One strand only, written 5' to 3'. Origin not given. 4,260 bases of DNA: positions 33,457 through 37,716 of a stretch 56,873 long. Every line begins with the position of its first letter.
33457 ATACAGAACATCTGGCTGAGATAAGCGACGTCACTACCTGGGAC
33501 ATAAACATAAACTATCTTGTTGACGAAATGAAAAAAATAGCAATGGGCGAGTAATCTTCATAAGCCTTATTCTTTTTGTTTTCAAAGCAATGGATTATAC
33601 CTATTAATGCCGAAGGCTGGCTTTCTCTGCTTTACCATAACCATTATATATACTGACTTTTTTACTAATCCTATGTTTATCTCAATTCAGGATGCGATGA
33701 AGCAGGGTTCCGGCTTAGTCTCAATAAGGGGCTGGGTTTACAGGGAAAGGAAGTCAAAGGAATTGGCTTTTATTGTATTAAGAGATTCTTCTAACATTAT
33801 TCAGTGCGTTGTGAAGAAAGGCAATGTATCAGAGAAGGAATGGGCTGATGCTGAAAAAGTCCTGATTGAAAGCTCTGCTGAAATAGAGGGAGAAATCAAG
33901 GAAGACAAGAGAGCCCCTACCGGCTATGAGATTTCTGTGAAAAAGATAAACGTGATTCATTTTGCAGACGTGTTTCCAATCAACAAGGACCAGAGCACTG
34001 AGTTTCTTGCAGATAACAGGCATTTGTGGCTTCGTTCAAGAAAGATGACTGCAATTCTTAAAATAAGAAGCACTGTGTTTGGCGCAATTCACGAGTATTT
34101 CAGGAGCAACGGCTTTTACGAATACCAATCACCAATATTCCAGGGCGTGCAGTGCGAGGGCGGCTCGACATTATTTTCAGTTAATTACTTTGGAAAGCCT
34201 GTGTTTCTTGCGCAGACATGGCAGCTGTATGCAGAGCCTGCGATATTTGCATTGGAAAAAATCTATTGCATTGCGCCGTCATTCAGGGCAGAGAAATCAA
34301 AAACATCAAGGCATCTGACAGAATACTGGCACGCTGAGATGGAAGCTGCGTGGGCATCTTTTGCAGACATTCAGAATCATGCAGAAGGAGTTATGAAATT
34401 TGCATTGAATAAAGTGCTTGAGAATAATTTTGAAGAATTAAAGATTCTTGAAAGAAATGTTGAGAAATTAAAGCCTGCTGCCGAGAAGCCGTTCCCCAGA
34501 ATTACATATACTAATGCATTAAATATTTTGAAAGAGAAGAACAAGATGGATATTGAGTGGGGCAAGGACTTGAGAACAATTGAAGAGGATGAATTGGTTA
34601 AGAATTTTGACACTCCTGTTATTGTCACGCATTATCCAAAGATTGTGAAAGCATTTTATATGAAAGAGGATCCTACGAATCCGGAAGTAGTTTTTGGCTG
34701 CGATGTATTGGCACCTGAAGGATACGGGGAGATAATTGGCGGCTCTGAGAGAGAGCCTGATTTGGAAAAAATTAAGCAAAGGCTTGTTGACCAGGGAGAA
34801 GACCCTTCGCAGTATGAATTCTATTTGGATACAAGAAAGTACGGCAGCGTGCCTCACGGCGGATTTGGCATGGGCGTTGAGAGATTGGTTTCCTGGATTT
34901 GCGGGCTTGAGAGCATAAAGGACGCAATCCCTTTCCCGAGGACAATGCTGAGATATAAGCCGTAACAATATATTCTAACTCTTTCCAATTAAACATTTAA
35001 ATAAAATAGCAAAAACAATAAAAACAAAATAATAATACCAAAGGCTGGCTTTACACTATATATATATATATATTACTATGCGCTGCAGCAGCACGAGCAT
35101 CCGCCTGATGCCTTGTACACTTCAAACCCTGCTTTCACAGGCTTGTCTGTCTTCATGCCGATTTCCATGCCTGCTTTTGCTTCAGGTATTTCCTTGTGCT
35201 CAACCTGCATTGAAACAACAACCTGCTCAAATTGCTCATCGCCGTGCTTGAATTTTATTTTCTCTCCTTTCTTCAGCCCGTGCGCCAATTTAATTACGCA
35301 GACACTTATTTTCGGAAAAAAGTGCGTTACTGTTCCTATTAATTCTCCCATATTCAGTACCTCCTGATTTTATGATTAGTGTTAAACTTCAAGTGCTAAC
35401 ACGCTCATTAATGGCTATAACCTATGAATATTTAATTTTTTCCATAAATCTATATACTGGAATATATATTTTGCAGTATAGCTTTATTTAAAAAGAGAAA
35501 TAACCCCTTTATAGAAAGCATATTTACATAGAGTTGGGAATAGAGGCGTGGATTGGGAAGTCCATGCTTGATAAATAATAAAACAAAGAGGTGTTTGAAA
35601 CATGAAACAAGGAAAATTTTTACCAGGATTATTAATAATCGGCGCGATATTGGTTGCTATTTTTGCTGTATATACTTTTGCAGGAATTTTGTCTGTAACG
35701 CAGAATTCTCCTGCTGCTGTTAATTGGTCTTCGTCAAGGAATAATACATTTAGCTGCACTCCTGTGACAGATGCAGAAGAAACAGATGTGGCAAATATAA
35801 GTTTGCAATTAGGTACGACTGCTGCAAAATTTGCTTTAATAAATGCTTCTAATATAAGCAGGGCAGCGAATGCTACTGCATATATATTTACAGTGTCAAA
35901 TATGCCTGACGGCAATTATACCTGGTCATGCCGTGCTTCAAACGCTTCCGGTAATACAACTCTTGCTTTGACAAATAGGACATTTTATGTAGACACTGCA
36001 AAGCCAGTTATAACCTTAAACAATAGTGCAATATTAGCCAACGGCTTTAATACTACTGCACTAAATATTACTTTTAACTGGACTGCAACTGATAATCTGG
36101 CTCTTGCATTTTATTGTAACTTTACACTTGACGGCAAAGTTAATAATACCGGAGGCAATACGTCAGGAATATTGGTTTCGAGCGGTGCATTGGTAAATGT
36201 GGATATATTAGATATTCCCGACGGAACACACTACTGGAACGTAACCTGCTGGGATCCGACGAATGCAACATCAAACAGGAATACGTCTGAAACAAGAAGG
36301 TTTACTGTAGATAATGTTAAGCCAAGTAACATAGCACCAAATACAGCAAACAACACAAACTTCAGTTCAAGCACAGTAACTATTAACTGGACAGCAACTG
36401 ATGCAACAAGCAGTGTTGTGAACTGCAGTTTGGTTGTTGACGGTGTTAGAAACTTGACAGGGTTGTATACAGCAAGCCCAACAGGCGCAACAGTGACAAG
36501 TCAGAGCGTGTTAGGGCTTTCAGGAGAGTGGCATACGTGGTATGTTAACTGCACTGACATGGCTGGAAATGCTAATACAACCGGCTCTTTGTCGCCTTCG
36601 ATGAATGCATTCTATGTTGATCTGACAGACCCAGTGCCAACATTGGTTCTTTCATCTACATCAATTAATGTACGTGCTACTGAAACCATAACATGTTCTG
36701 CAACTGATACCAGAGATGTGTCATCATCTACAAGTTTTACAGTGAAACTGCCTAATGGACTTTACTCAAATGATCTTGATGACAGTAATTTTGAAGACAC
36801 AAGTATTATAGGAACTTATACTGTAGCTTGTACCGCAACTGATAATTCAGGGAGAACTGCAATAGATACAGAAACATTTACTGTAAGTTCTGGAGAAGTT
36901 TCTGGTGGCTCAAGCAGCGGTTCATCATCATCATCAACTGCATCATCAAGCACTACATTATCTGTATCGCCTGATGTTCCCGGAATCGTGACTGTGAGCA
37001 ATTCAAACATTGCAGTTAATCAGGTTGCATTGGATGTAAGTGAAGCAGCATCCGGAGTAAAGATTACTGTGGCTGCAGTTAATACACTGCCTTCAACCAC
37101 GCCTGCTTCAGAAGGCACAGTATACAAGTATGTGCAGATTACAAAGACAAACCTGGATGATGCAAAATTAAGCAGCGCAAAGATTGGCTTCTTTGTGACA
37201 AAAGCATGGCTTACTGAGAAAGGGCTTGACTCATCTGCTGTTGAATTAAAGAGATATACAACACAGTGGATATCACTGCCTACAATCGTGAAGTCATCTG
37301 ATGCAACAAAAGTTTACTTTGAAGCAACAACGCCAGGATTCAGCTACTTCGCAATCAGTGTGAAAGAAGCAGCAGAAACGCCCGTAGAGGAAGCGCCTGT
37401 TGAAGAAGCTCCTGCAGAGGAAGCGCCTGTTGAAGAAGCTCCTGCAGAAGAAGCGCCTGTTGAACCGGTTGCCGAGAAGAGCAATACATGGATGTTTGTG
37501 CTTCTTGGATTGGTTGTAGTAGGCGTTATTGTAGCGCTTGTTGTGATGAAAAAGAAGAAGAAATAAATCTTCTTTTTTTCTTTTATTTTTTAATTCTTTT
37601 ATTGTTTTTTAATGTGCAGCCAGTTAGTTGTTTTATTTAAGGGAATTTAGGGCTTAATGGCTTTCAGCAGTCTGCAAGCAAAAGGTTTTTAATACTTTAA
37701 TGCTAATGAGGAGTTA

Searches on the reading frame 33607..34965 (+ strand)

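Call 8: search_protein_families(library=pfam, proteins=[window:33607-34965:+], max_evalue=0.001)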
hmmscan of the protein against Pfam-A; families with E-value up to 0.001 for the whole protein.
window:33607-34965:+ (452 aa): 2 families
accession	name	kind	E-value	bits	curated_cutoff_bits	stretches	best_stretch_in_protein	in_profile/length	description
PF00152.25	tRNA-synt_2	-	1.2e-71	241.8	25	1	132-446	3-307/308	tRNA synthetases class II (D, K and N)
PF01336.31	tRNA_anti-codon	-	5.3e-14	52.4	27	1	38-117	1-75/75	OB-fold nucleic acid binding domain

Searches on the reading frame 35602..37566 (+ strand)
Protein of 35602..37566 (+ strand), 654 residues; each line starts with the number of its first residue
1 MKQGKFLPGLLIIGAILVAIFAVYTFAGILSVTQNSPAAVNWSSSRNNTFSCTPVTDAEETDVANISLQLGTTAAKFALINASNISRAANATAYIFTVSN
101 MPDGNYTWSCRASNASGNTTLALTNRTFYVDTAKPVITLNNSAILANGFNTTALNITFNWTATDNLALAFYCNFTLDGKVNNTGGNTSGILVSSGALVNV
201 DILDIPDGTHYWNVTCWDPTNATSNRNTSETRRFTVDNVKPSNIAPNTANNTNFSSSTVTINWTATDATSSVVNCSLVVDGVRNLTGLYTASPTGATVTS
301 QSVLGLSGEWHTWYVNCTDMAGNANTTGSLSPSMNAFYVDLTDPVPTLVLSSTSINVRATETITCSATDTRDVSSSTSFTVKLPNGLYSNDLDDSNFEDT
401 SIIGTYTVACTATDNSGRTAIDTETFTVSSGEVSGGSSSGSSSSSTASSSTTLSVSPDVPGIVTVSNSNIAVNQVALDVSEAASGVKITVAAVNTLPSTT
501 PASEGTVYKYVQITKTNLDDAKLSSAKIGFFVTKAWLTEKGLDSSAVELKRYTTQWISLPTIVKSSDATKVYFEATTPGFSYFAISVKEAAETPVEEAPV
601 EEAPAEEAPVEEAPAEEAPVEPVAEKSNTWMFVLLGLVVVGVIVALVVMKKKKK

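Call 9: search_protein_families(library=pfam, proteins=[window:35602-37566:+], max_evalue=0.001)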
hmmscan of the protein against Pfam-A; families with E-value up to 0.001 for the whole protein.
window:35602-37566:+ (654 aa): 1 family
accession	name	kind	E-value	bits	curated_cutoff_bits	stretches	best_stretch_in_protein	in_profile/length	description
PF13750.12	Big_3_3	-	0.00071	19.7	27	1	93-149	4-60/157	Bacterial Ig-like domain (group 3)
